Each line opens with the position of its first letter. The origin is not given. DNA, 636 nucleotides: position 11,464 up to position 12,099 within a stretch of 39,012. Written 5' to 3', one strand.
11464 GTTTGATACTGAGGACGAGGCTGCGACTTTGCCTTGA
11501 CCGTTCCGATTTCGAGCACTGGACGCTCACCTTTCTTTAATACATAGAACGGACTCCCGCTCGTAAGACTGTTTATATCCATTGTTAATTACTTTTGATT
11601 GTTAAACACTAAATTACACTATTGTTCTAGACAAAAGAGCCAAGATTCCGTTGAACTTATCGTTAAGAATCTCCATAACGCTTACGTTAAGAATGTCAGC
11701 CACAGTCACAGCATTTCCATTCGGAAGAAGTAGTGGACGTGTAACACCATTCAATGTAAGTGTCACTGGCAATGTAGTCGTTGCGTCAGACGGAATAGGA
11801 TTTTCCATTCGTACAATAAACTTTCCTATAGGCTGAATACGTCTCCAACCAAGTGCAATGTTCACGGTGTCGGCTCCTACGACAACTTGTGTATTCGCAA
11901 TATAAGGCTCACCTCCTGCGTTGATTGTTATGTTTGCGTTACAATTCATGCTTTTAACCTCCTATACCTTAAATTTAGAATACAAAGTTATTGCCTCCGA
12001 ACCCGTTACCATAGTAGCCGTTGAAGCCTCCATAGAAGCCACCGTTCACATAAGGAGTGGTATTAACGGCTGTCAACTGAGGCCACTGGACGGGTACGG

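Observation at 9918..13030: Terminator- and promoter-insulated six-gene ORFan cassette between the fibre gene and the replication block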

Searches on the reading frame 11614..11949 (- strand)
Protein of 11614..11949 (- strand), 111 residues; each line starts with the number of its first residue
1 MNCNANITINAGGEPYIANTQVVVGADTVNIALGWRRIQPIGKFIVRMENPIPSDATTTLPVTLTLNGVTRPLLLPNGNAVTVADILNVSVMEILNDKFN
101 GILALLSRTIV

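Call 5: search_protein_families(library=phrogs, proteins=[window:11614-11949:-], max_evalue=1)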
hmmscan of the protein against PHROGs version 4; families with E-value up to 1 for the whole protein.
window:11614-11949:- (111 aa): 1 family
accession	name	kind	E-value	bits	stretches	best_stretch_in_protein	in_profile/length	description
phrog_31654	-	unknown function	7.6e-10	39.9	1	21-105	28-115/141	-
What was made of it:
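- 11614..11949 (-): g2, 111 aa. Eight-stranded beta-sandwich with a disordered N-terminus carrying a conserved Cys. phrog_31654 (call 5).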

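Call 6: search_protein_families(library=pfam, proteins=[window:11614-11949:-], max_evalue=1)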
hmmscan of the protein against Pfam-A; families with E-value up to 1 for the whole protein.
window:11614-11949:- (111 aa): 0 families

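Call 23: search_protein_families(library=ncbifam, proteins=[window:11614-11949:-], max_evalue=0.1)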
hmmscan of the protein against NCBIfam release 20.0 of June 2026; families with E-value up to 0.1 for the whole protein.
window:11614-11949:- (111 aa): 0 families

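Call 52: search_solved_structures(query=A3, max_evalue=10)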
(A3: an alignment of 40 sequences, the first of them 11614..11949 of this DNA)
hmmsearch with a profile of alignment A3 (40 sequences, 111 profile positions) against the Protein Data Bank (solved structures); distinct sequences matched with E-value up to 10: 2.
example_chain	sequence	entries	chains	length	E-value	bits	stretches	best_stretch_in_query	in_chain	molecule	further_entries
4l22_A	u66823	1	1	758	0.36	14.2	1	54-106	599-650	Phosphorylase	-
9fkb_BA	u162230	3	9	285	1.7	12.1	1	26-74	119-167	Baseplate to tube adapter protein gp41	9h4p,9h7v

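Call 73: find_homologous_proteins(query=A3, max_evalue=0.001)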
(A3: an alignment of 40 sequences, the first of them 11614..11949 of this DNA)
Query A3 (40 sequences) (111 aa, profile of the alignment): 3198 proteins with E <= 0.001 among 8000 candidates; the best 120 are listed.
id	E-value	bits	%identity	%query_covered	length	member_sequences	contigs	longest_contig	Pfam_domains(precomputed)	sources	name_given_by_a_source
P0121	4.4e-53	196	69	98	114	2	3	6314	-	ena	-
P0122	9.8e-53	195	80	99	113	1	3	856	-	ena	-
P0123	1.2e-52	195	79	100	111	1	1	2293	-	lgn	-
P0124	1.3e-52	194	80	99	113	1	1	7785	-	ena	-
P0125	1.7e-52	194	80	99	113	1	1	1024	-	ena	-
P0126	1.7e-52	194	84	100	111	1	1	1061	-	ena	-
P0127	1.8e-52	194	81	99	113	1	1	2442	-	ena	-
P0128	1.9e-52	194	83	100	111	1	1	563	-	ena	-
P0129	2.5e-52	194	79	100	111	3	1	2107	-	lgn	-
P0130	2.7e-52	193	68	100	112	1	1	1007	-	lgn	-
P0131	2.9e-52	193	83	100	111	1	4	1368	-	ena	-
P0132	3.7e-52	193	82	100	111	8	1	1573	-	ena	-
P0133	4.8e-52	193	80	99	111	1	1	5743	-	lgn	-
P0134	4.9e-52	193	80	100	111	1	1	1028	-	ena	-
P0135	5.9e-52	192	70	100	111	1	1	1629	-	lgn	-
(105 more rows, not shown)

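Call 81: predict_structure(alignment_id=A8)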
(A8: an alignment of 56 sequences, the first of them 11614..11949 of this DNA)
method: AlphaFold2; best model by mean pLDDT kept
length: 111 residues; sequences in the alignment: 56
mean_pLDDT: 83.2   pTM: 0.75
mean pLDDT of the five models: 83.2, 80.2, 78.2, 74.6, 64.8
residues with pLDDT >= 90: 54; 70-90: 39; 50-70: 5; < 50: 13
segments of 3 or more residues with pLDDT < 50: 1-13
pLDDT, mean of each block of 10 residues (from residue 1): 42 67 92 81 89 85 91 95 91 92 92 68
secondary structure, 60 per line:
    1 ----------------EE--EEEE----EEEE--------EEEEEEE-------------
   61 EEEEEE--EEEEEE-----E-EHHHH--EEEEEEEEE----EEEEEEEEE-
elements in order: E21-24 E29-32 E41-47 E61-66 E69-74 H83-86 E89-97 E102-110
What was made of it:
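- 11614..11949 (-): AF2 pLDDT 83 (call 81).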

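Call 83: fold_search(model_id=the predicted structure, library=pdb)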
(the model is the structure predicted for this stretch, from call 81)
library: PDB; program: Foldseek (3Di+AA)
matches with E <= 10: 59; with E <= 0.001: 0
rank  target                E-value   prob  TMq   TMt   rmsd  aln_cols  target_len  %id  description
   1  6s1k_C                1.1e-01  0.35  0.31  0.26  11.2        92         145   14  E. coli Core Signaling Unit, carrying QQQQ receptor mutation (released 2020-01-22)
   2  9b45_2                2.1e-01  0.63  0.44  0.18   5.0        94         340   14  Pseudomonas phage Pa193 baseplate complex and tail fiber (released 2024-10-16)
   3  2ch4_Y                3.2e-01  0.20  0.31  0.26  11.2        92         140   11  Complex between Bacterial Chemotaxis histidine kinase CheA domains P4 and P5 and receptor-adaptor protein CheW (released 2006-04-18)
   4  7rej_A                3.9e-01  0.18  0.31  0.14   9.6       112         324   12  Tailspike protein 4 (TSP4) from phage CBA120, residues 1-335, obtained in the presence of NaK-Tartrate (released 2022-02-23)
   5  2ch4_W                4.4e-01  0.18  0.31  0.26  11.3        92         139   10  Complex between Bacterial Chemotaxis histidine kinase CheA domains P4 and P5 and receptor-adaptor protein CheW (released 2006-04-18)
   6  1k0s_MODEL_1_A        1.1e+00  0.10  0.30  0.24  11.0        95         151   12  Solution structure of the chemotaxis protein CheW from the thermophilic organism Thermotoga maritima (released 2002-02-06)
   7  7x1i_A                1.5e+00  0.09  0.24  0.05   6.8        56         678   18  Cryo-EM structure of human BTR1 in the outward-facing state. (released 2023-11-01)
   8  5w9i_B                1.8e+00  0.02  0.15  0.06  19.1       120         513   13  MERS S ectodomain trimer in complex with variable domain of neutralizing antibody G4 (released 2017-08-16)
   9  5tfw_O                1.9e+00  0.01  0.13  0.10  11.0        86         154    8  Crystal structure of 10E8 Fab light chain mutant2 against the MPER region of the HIV-1 Env, in complex with T117v2 epi (released 2017-03-08)
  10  6mto_T                1.9e+00  0.01  0.13  0.10  11.0        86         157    8  Crystal structure of VRC42.01 Fab in complex with T117-F MPER scaffold (released 2019-03-27)
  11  3urr_B                2.4e+00  0.01  0.13  0.10  11.7        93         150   16  Structure of PTS IIA-like nitrogen-regulatory protein PtsN (BTH_I0484) (ptsN) (released 2011-12-21)
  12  5w9k_J                3.5e+00  0.01  0.14  0.03  18.6        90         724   18  MERS S ectodomain trimer in complex with variable domain of neutralizing antibody G4 (released 2017-08-16)
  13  2oqt_A                3.5e+00  0.01  0.11  0.08  11.7        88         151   12  Structural Genomics, the crystal structure of a putative PTS IIA domain from Streptococcus pyogenes M1 GAS (released 2007-03-06)
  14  5w9k_L                3.7e+00  0.01  0.14  0.04  18.7        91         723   18  MERS S ectodomain trimer in complex with variable domain of neutralizing antibody G4 (released 2017-08-16)
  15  7rfv                  4.0e+00  0.06  0.32  0.19   8.8       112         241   14  Tailspike protein 4 (TSP4) from phage CBA120, residues 1-250, obtained in the presence of PEG8000 (released 2022-02-23)
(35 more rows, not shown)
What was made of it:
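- On Tail fibre / receptor-binding proteins: It gives nothing significant in the PDB (best: Pa193 baseplate/fibre chain, E 0.21, TM 0.44; call 83).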

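Call 85: fold_search(model_id=the predicted structure, library=viral)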
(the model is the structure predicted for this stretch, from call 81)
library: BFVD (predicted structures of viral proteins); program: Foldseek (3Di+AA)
matches with E <= 10: 415; with E <= 0.001: 19
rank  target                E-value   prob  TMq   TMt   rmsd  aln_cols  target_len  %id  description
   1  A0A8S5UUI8            1.4e-10  1.00  0.79  0.54   2.0       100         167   31  Uncharacterized protein [Myoviridae sp. ctP6q2]
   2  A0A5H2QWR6            3.0e-06  1.00  0.69  0.62   8.5       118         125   18  (no name in the UniProt tables at hand)
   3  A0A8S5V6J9            3.0e-06  1.00  0.61  0.64   3.3       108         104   25  Uncharacterized protein [CrAss-like virus sp. ctXt06]
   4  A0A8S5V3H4            4.9e-06  1.00  0.74  0.68   5.1       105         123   24  Uncharacterized protein [Myoviridae sp. ctk6V34]
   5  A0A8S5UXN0            5.2e-06  1.00  0.72  0.61   2.1        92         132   21  Uncharacterized protein [Podoviridae sp. ctW0z17]
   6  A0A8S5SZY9            1.6e-05  1.00  0.73  0.74   2.2        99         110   20  Uncharacterized protein [Myoviridae sp. ctWb16]
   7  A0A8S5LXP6            1.6e-05  1.00  0.68  0.27   2.3        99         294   23  DUF7841 domain-containing protein [CrAss-like virus sp. ctRQZ5]
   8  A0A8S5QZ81            2.2e-05  1.00  0.67  0.62   3.2       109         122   17  Uncharacterized protein [Siphoviridae sp. ctyvQ1]
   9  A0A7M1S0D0            2.1e-04  1.00  0.55  0.54   4.4       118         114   18  Uncharacterized protein [uncultured phage cr271_1]
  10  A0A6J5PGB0            3.5e-04  1.00  0.52  0.18   5.1       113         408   15  Coiled stalk of trimeric autotransporter adhesin [uncultured Caudovirales phage]
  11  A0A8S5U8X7            4.5e-04  1.00  0.58  0.25   3.4        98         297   15  Hyaluronase tail fiber protein [Myoviridae sp. ctZhz2]
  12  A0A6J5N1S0            4.8e-04  1.00  0.51  0.08   4.0        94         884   20  Uncharacterized protein [uncultured Caudovirales phage]
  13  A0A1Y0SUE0            4.8e-04  1.00  0.48  0.22   5.8       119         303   18  Uncharacterized protein [Pseudomonas phage Skulduggery]
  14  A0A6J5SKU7            5.4e-04  1.00  0.52  0.16   4.0        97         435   18  Uncharacterized protein (Fragment) [uncultured Caudovirales phage]
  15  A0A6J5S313            5.7e-04  1.00  0.59  0.17   3.9       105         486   15  Uncharacterized protein [uncultured Caudovirales phage]
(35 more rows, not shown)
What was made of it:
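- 11614..11949 (-): BFVD fold matches to fibre proteins (call 85).
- On Tail fibre / receptor-binding proteins: g2 gives fold-level matches to many annotated fibre proteins in BFVD (call 85).
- The confident g2 model shares its fold with a domain of many tail-fibre, receptor-binding and collagen-repeat tail proteins in BFVD (E 3e-4 to 1e-2, TM 0.45-0.6; call 85).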

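Call 89: search_protein_families(library=padloc, proteins=[window:11614-11949:-], max_evalue=0.1)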
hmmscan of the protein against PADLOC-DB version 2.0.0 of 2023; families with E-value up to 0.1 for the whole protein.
window:11614-11949:- (111 aa): 0 families

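Call 95: search_protein_representatives(alignment_id=A8)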
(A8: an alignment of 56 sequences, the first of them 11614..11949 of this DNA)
Query: 56 sequences, 111 profile positions. Proteins with E-value up to 0.001 (for the whole library): 121; up to 1e-10: 46; up to 1e-30: 5. The best 121 are listed.
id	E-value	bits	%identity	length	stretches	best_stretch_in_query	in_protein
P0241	1.5e-42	160.5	-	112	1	1-111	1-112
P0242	2.4e-39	150.1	-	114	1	1-111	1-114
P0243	5.2e-38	145.8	-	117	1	2-106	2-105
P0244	2.8e-37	143.4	-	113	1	2-108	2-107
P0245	8.5e-34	132.2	-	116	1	9-107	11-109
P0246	2.8e-30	120.9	-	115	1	2-107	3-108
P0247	2.8e-26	108.0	-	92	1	6-68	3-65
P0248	2.0e-25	105.3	-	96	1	4-82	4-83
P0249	2.3e-23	98.7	-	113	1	2-108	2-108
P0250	1.7e-22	95.8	-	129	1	1-107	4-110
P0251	3.1e-22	95.0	-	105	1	18-110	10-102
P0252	4.5e-21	91.3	-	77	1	1-57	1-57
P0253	1.9e-20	89.2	-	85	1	1-50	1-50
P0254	2.2e-19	85.9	-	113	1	7-105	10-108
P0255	2.1e-18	82.7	-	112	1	43-108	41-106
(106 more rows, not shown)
